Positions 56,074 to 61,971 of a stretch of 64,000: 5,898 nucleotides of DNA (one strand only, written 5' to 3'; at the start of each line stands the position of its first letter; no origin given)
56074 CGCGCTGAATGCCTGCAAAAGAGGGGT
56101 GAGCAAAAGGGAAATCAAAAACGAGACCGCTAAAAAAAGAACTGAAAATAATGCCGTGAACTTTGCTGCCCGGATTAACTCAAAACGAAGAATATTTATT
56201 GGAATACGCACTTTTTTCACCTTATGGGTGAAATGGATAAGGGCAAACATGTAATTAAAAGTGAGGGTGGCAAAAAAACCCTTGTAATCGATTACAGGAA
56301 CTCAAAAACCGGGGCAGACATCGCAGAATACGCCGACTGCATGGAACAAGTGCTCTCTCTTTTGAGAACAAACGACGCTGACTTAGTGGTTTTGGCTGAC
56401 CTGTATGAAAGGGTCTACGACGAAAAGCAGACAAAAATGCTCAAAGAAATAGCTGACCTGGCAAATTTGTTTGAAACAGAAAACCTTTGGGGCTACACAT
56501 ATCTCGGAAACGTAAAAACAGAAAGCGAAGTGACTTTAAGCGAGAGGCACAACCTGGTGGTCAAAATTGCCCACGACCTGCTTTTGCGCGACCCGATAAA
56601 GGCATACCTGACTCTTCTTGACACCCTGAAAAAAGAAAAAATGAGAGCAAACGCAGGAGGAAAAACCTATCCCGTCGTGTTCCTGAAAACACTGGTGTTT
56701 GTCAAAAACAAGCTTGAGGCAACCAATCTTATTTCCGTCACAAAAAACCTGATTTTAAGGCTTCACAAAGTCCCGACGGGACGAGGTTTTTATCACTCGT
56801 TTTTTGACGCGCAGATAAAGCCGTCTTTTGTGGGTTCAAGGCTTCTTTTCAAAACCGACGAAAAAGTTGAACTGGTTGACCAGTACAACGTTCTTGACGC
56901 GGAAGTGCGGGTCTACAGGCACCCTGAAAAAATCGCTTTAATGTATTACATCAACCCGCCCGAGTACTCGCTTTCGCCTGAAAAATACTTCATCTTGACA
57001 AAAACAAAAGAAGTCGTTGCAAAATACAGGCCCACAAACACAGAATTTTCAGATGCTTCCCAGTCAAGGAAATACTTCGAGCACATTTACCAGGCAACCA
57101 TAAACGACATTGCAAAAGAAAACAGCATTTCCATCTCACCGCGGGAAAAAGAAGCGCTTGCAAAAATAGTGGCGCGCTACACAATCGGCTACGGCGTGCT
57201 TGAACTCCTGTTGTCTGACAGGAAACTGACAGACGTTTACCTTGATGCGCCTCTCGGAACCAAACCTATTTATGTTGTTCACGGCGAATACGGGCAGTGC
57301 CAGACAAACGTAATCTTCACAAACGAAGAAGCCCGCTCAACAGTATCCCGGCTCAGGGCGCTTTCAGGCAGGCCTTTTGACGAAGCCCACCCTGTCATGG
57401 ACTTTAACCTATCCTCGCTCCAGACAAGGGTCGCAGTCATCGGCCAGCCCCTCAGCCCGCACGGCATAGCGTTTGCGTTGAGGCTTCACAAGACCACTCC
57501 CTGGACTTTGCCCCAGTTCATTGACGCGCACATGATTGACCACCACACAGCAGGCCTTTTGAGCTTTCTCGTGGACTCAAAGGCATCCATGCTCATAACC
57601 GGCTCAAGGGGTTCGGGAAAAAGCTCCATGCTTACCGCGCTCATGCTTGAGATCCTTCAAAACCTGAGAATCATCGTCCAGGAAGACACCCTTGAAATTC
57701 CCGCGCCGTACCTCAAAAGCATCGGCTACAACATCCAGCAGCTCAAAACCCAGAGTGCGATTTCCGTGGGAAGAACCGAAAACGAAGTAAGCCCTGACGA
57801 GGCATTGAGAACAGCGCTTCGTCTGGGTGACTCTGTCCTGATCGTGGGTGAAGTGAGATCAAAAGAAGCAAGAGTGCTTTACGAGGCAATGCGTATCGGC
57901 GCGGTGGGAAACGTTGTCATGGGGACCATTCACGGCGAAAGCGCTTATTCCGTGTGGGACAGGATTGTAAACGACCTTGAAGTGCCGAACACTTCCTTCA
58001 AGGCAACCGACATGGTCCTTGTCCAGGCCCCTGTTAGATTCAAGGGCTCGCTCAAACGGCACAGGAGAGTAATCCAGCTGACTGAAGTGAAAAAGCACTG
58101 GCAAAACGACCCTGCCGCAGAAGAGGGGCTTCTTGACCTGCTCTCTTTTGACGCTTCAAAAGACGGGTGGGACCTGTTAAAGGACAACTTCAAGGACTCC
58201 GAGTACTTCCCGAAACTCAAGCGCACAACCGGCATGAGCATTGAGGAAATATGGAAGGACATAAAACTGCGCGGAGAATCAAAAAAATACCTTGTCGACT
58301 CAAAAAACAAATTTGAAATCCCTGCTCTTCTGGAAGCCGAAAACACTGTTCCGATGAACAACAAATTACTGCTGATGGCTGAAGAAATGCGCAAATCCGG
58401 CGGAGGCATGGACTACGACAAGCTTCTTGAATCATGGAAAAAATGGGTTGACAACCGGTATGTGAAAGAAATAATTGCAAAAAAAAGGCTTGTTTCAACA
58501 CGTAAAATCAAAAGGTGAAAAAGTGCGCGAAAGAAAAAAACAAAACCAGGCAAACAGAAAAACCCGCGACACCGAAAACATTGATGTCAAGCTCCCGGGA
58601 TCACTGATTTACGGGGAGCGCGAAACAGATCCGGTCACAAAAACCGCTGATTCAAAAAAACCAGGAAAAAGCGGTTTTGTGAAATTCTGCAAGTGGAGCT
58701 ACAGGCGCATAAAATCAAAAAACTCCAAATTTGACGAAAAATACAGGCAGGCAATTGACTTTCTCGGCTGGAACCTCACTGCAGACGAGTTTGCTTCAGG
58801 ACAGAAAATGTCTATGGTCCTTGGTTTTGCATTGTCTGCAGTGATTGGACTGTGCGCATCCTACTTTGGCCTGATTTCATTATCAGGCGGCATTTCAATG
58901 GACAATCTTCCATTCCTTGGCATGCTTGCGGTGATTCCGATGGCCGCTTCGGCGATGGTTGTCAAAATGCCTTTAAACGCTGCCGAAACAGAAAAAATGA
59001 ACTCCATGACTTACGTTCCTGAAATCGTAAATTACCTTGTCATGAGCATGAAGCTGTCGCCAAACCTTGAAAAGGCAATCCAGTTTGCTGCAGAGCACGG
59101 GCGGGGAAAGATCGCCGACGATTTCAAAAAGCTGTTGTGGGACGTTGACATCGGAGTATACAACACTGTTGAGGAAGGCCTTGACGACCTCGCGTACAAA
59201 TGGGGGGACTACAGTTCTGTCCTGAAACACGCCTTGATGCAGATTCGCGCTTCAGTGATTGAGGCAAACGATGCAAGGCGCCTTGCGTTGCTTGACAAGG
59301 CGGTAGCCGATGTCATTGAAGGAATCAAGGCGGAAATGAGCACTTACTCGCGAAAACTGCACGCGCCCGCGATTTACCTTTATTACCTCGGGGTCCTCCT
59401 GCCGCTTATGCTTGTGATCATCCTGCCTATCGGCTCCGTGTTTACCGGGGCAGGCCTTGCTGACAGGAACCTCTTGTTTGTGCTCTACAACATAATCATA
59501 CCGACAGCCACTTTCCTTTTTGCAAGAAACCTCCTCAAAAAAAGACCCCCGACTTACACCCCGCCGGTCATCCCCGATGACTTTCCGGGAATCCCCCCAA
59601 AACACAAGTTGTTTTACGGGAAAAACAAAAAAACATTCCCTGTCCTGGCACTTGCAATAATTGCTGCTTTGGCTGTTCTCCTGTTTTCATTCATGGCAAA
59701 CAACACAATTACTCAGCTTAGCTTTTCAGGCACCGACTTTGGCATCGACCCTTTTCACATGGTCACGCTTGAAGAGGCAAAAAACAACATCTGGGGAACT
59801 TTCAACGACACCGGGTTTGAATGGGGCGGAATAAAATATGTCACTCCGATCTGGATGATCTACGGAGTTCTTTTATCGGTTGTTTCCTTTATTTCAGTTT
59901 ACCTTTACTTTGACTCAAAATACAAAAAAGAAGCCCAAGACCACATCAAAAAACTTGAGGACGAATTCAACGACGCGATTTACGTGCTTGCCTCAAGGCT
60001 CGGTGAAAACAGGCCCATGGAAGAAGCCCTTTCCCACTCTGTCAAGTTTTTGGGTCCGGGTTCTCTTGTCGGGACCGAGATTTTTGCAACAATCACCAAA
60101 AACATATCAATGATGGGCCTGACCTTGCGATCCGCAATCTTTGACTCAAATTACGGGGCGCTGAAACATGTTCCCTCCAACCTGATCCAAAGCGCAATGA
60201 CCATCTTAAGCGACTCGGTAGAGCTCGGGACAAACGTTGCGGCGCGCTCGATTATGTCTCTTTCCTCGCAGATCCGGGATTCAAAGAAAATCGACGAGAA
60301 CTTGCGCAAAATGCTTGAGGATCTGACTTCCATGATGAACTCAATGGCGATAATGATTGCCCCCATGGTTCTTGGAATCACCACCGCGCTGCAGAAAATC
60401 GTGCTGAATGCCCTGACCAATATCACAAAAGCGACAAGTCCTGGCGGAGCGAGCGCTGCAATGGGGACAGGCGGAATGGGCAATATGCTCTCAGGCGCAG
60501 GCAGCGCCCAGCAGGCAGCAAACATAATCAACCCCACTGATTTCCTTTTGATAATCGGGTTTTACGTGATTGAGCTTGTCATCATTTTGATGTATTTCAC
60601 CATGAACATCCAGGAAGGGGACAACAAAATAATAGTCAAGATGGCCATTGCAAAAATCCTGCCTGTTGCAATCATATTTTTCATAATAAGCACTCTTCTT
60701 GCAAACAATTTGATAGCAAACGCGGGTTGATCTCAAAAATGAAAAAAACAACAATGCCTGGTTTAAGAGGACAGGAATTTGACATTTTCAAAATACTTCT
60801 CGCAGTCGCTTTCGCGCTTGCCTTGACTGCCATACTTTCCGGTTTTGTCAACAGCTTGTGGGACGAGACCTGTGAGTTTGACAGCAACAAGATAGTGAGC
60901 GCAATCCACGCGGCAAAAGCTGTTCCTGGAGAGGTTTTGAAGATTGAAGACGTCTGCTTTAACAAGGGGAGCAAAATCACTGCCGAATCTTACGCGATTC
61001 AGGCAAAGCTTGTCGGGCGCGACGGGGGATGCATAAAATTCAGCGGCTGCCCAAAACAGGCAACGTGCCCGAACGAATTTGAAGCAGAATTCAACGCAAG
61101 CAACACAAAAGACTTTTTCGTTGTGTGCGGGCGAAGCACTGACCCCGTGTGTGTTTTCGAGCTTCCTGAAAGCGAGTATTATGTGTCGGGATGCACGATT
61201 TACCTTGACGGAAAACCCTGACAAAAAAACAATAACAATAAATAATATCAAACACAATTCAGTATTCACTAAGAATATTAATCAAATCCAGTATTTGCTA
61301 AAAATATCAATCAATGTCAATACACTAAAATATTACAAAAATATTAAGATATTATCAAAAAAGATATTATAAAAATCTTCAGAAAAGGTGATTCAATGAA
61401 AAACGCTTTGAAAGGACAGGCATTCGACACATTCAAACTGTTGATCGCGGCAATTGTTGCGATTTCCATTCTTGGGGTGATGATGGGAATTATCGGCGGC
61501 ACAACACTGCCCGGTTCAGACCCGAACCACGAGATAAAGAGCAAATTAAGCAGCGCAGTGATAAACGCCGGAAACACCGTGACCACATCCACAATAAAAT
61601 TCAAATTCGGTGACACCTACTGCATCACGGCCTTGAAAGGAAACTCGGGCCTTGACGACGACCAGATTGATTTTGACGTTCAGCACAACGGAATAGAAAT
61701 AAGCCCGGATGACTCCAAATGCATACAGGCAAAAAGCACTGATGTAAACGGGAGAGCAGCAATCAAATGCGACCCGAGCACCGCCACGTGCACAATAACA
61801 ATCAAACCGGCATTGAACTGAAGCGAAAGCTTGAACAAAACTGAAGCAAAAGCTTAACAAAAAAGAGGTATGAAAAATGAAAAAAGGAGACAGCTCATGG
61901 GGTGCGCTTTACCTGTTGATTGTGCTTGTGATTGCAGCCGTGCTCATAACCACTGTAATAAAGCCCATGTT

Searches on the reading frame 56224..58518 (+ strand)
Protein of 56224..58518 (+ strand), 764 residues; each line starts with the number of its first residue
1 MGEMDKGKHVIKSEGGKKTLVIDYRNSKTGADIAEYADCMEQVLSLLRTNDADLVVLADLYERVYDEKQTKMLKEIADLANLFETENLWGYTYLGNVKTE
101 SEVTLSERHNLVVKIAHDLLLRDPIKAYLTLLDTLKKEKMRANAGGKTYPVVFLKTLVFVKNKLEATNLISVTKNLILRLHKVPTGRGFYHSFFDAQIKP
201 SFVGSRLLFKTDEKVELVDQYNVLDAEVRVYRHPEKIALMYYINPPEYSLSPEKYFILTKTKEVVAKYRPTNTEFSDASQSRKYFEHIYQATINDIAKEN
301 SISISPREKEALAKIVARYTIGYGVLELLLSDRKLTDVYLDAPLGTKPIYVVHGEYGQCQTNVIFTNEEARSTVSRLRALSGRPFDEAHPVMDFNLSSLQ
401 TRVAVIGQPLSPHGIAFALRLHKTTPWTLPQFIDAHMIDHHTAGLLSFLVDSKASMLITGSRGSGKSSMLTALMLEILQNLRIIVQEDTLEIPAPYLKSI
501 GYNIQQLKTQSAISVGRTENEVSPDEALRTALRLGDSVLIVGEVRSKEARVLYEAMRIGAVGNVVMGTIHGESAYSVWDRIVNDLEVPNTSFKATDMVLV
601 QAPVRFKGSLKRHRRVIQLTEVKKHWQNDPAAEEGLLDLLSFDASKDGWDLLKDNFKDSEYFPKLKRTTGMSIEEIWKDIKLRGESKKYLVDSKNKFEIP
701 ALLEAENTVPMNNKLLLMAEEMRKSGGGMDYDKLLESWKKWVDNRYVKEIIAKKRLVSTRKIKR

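Call 5: search_protein_families(library=pfam, proteins=[window:56224-58518:+], max_evalue=0.1)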
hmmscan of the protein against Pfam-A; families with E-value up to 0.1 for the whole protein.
window:56224-58518:+ (764 aa): 11 families
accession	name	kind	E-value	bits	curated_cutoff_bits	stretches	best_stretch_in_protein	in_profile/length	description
PF00437.27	T2SSE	-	2.5e-19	69.6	24.9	1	398-602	91-276/370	Type II/IV secretion system protein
PF13191.12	AAA_16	-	0.00026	22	32.6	1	454-552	25-116/167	AAA ATPase domain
PF13555.12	AAA_29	-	0.00094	19.3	27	1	448-474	17-43/61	P-loop containing region of AAA domain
PF13401.12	AAA_22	-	0.0021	18.8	27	1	452-544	4-93/130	AAA domain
PF05673.19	DUF815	-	0.0031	17.2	23.8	1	448-487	47-89/249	Protein of unknown function (DUF815)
PF20720.3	nSTAND3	-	0.0089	16.2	27.2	0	452-486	16-51/155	Novel STAND NTPase 3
PF01580.24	FtsK_SpoIIIE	-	0.011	15.6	24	1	450-478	36-64/221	FtsK/SpoIIIE family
PF00005.33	ABC_tran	-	0.014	16.4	25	1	447-528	5-89/137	ABC transporter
PF24389.1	ORC-CDC6-like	-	0.023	13.9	27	1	451-481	30-60/571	ORC-CDC6-like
PF12775.13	AAA_7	-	0.033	14.1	25.8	1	445-477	25-57/181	P-loop containing dynein motor region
PF20703.3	nSTAND1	-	0.047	13.8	27.1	0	443-482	24-60/379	Novel STAND NTPase 1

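Call 8: search_protein_families(library=ncbifam, proteins=[window:56224-58518:+], max_evalue=0.1)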
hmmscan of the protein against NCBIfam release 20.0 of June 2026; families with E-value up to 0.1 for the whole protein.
window:56224-58518:+ (764 aa): 20 families
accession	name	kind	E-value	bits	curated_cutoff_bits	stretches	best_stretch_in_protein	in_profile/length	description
NF058587.1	archaellum_moto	equivalog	7.7e-41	140.4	550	1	289-628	113-439/527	archaellum flagellar ATPase motor FlaI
TIGR03819.1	heli_sec_ATPase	hypoth_equivalog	1.1e-38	133.3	373.15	1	298-581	27-297/340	TadA family conjugal transfer-associated ATPase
NF053672.1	bindosome_BasE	exception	1.2e-23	83.6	1000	1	213-607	36-414/512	bindosome assembly system ATPase subunit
TIGR02782.1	TrbB_P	equivalog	3.1e-20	72.7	304.55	1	364-622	48-293/303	P-type conjugative transfer ATPase TrbB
TIGR02788.1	VirB11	equivalog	4e-16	58.9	249.95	1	438-583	125-264/308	P-type DNA transfer ATPase VirB11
NF010469.0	PRK13894.1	subfamily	3.2e-14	53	508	1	299-583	6-266/320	conjugal transfer ATPase TrbB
TIGR01420.1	pilT_fam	subfamily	6.5e-14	51.9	319.1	1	331-583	10-241/343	PilT/PilU family type 4a pilus ATPase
NF041000.1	ATPase_ComGA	equivalog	8.2e-13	47.9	300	1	400-594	81-254/267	competence type IV pilus ATPase ComGA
NF010407.0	PRK13833.1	subfamily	7.3e-11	42.1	499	1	414-582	105-260/323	conjugal transfer protein TrbB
TIGR02533.1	type_II_gspE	equivalog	4.2e-09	35.6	630.25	1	413-585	204-359/486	type II secretion system ATPase GspE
NF010425.0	PRK13851.1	equivalog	6.4e-09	35.1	461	1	443-577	148-276/344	type IV secretion system protein VirB11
TIGR02525.1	plasmid_TraJ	equivalog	1.9e-08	33.7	368.3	1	445-584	141-272/372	plasmid transfer ATPase TraJ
NF010475.0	PRK13900.1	equivalog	6.5e-08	32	389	1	439-575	146-273/333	type IV secretion system ATPase VirB11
NF007755.0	PRK10436.1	equivalog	2.7e-07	29.6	617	1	437-601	203-352/465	type II secretion system protein GspE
TIGR02538.1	type_IV_pilB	equivalog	9.1e-06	24.5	675.65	1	454-583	317-431/564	type IV-A pilus assembly ATPase PilB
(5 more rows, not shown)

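Call 20: find_related_loci(query=window:56224-58518:+, collection=genome_contigs, flank=10000)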
Query window:56224-58518:+ (764 aa) in genome_contigs; peptide patterns used: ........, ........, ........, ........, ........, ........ (x = any residue, [..] = any of these).
94 stretches matched a pattern; 2 encode a relative of the query (tblastn E <= 1e-3); 2 distinct loci.
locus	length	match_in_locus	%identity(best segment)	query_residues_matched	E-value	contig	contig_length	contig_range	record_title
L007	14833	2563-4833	58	1-755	0e+0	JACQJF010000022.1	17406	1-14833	MAG: Candidatus Iainarchaeum archaeon isolate NC_groundwater_1144_Ag_S-0.1um_46_58 S_p1_S3_coassembly_k141_703056, whole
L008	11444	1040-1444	27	456-605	2e-9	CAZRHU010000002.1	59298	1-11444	MAG TPA_asm: uncultured Candidatus Saccharibacteria bacterium isolate binchicken_co17_436 genome assembly, contig: NODE_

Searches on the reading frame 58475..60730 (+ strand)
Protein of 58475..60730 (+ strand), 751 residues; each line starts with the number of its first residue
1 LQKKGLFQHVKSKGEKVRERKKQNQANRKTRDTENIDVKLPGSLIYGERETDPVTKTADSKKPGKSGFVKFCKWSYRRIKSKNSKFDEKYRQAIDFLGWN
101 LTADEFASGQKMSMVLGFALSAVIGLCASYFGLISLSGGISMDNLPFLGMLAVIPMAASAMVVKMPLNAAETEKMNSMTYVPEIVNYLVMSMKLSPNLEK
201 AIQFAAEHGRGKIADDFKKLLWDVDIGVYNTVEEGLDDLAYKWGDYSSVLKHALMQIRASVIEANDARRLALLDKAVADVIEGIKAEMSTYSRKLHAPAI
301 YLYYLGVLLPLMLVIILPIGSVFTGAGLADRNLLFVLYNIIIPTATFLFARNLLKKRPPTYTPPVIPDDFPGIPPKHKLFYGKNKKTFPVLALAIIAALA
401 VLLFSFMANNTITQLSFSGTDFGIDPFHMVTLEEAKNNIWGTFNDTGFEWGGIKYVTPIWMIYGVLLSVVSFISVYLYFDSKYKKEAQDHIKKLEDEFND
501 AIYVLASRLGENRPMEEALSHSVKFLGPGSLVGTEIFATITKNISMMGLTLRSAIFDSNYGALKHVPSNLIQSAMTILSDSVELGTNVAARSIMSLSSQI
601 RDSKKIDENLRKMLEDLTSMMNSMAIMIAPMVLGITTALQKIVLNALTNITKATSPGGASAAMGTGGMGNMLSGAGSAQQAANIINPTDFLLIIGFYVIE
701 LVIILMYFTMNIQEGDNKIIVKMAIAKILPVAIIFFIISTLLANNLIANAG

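Call 5: search_protein_families(library=pfam, proteins=[window:58475-60730:+], max_evalue=0.1)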
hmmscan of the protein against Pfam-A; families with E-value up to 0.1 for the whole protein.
window:58475-60730:+ (751 aa): 2 families
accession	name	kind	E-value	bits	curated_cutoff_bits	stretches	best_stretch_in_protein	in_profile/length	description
PF17098.10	Wtap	-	0.00074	19.9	35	0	569-624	89-144/155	WTAP/Mum2p family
PF00482.28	T2SSF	-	0.025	15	25.2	1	186-318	3-125/125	Type II secretion system (T2SS), protein F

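Call 8: search_protein_families(library=ncbifam, proteins=[window:58475-60730:+], max_evalue=0.1)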
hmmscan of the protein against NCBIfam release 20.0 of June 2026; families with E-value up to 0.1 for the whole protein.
window:58475-60730:+ (751 aa): 0 families

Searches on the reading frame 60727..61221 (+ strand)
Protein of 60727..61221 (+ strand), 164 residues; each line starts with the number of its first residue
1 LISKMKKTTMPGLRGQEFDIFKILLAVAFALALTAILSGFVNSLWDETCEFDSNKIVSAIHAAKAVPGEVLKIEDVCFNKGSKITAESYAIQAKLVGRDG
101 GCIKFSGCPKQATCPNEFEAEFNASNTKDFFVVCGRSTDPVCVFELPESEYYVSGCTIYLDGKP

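Call 8: search_protein_families(library=ncbifam, proteins=[window:60727-61221:+], max_evalue=0.1)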
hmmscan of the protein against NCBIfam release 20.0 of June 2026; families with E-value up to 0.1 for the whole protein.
window:60727-61221:+ (164 aa): 0 families

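Call 65: search_protein_families(library=pfam, proteins=[window:60727-61221:+], max_evalue=1)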
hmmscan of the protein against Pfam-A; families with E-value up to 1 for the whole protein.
window:60727-61221:+ (164 aa): 2 families
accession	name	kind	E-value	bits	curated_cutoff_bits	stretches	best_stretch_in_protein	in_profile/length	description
PF00321.22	Thionin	-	0.02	15.9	23.6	1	94-118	18-44/46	Plant thionin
PF05767.17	Pox_A14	-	0.12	13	27.7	1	20-58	43-81/93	Poxvirus virion envelope protein A14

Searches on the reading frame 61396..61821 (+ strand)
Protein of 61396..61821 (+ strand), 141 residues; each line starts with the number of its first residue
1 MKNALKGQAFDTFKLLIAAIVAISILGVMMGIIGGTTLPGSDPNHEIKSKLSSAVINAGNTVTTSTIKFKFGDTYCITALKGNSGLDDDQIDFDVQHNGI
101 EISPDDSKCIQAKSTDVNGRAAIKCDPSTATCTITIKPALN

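Call 8: search_protein_families(library=ncbifam, proteins=[window:61396-61821:+], max_evalue=0.1)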
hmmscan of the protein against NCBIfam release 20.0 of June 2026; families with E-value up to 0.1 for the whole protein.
window:61396-61821:+ (141 aa): 0 families

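Call 65: search_protein_families(library=pfam, proteins=[window:61396-61821:+], max_evalue=1)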
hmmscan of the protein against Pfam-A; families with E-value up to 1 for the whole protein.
window:61396-61821:+ (141 aa): 1 family
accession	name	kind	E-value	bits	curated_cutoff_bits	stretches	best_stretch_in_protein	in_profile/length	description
PF11980.13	DUF3481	-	0.027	14.7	28.5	1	8-57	8-57/82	C-terminal domain of neuropilin glycoprotein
